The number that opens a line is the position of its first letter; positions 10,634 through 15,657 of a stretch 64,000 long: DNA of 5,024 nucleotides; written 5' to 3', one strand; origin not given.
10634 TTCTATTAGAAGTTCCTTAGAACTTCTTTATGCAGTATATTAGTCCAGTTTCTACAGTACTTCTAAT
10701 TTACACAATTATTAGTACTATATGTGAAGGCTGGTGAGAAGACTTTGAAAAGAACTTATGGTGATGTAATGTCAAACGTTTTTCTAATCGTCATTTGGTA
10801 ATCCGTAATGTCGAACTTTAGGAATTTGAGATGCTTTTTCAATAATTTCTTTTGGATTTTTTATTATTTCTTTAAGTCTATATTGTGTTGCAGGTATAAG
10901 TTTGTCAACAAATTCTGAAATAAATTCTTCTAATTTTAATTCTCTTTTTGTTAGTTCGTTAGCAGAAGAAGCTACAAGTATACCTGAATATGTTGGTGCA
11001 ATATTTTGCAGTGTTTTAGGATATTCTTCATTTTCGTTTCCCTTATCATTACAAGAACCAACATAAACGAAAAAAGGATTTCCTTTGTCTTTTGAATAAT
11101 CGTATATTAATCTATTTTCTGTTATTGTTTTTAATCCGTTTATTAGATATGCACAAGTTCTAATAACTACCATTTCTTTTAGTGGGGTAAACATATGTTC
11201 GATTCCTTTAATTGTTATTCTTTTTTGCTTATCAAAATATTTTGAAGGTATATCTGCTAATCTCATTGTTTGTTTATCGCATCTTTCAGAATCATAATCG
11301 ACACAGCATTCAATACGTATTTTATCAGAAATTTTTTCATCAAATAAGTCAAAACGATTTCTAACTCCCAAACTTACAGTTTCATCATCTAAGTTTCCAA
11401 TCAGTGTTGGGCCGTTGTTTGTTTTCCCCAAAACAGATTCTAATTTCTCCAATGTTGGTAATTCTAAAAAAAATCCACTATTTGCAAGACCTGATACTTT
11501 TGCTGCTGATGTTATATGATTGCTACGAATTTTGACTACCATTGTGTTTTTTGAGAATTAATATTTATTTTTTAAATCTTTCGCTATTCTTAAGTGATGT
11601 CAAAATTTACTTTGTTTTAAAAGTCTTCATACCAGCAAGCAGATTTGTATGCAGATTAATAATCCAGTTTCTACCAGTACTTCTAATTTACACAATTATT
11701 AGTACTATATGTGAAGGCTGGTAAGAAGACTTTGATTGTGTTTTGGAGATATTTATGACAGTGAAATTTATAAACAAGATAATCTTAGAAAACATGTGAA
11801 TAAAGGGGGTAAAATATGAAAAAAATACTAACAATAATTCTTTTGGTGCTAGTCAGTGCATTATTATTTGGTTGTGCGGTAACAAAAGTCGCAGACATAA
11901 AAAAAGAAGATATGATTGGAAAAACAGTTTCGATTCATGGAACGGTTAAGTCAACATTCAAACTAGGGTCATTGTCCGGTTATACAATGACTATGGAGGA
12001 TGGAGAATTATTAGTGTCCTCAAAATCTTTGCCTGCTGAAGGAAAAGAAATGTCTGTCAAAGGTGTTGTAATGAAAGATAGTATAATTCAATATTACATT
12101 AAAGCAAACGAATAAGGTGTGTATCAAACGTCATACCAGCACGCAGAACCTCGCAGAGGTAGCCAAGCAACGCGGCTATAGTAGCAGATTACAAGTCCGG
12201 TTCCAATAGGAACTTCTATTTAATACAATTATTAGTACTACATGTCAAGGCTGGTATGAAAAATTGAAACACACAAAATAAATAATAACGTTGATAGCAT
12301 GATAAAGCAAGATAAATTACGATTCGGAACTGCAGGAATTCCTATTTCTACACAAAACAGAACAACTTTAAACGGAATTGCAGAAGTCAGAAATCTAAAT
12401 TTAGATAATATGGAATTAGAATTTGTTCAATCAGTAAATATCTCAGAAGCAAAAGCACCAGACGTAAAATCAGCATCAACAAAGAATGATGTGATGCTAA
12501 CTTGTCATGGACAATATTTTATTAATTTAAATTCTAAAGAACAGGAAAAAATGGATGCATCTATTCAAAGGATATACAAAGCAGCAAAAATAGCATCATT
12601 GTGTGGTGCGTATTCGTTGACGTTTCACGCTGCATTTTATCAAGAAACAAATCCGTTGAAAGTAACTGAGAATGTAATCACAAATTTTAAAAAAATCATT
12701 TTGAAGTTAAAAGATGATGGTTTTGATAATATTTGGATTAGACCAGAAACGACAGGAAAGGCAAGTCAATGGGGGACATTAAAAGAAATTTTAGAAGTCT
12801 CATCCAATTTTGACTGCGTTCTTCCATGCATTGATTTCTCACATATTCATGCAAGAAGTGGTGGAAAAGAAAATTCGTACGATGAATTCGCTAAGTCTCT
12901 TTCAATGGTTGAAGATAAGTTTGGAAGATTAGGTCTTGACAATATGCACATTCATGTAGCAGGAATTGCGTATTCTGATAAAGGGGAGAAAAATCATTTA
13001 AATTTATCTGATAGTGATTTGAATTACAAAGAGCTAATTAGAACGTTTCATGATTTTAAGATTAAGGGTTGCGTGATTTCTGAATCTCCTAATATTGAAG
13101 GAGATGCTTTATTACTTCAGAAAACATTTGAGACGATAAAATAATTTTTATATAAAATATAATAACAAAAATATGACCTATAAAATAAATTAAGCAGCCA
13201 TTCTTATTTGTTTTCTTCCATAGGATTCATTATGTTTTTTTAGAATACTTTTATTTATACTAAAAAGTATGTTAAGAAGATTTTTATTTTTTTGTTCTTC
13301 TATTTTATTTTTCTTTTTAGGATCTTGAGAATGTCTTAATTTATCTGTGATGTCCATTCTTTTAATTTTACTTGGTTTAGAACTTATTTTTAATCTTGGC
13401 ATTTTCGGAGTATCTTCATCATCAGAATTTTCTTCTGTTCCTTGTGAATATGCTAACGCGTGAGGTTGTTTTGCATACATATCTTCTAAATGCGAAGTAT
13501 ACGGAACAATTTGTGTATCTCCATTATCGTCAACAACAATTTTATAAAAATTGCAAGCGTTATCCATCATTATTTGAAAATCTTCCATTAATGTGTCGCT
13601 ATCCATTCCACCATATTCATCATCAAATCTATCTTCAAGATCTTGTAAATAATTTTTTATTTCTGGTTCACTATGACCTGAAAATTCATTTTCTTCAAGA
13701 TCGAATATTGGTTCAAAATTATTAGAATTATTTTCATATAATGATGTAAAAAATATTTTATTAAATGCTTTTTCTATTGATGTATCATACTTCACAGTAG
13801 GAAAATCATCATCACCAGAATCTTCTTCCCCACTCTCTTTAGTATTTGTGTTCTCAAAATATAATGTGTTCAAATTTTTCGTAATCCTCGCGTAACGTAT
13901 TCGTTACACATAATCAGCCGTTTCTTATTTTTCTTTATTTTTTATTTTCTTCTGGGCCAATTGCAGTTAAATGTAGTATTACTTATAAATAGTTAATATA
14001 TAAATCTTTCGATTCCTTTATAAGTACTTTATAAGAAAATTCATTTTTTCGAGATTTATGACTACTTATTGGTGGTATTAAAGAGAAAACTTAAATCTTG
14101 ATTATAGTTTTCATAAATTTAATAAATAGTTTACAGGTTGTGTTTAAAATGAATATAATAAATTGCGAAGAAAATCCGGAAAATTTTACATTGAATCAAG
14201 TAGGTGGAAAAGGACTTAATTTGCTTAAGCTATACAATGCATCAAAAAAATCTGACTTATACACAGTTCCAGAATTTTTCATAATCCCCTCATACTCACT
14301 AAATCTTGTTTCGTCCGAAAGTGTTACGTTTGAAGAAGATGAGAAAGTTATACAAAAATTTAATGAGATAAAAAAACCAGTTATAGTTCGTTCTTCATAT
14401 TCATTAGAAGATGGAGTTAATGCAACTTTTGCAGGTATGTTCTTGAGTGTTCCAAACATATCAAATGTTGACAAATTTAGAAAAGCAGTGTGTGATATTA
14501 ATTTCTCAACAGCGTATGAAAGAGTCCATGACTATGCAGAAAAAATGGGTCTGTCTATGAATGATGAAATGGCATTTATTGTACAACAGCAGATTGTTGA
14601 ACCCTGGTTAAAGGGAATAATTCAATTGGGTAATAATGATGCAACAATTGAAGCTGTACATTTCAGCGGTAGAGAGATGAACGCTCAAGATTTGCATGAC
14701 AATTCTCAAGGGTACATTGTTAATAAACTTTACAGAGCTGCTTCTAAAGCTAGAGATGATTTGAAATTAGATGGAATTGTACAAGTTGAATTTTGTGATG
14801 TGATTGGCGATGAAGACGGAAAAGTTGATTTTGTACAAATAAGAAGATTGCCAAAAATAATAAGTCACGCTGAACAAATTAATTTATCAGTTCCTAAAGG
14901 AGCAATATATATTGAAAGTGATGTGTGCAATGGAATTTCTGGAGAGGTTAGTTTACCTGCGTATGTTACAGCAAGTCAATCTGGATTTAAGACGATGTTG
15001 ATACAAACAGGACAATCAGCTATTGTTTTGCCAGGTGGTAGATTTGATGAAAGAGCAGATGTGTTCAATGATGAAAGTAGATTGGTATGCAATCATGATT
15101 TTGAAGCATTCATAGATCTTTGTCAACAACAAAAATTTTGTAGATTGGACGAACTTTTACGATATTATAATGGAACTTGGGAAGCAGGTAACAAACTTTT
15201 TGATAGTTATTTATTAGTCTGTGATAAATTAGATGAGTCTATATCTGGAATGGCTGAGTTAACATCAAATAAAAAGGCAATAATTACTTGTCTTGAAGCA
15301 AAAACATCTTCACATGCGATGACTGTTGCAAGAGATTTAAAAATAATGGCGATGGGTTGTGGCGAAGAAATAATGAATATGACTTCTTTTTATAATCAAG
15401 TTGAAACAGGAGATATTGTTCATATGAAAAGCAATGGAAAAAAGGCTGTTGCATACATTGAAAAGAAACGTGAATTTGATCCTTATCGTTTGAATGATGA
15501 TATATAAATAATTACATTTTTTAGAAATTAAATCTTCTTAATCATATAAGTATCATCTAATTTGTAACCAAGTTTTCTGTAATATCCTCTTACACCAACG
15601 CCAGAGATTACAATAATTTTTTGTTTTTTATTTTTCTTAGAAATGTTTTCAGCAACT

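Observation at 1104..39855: The terminal arms co-vary within each copy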

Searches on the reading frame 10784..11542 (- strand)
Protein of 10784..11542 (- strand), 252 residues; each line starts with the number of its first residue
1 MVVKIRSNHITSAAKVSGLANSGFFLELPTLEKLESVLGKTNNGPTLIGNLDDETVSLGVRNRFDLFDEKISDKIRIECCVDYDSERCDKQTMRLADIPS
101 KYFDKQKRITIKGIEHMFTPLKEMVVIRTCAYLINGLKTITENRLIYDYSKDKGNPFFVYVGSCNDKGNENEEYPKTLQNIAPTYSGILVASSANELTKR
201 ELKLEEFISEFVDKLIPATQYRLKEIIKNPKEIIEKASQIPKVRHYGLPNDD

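Call 55: search_protein_families(library=pfam, proteins=[window:10784-11542:-], max_evalue=0.1)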
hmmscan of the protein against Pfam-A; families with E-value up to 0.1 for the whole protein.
window:10784-11542:- (252 aa): 0 families

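Call 85: search_protein_families(library=ncbifam, proteins=[window:10784-11542:-], max_evalue=0.01)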
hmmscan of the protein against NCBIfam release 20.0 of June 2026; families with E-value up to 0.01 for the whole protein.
window:10784-11542:- (252 aa): 0 families

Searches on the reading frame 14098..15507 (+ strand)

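Call 12: search_protein_families(library=pfam, proteins=[window:14098-15507:+])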
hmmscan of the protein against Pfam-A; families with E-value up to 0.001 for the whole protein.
window:14098-15507:+ (469 aa): 1 family
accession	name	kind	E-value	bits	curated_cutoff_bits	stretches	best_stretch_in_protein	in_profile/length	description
PF01326.24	PPDK_N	-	7.6e-15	55.4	27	1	82-166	90-175/328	Pyruvate phosphate dikinase, AMP/ATP-binding domain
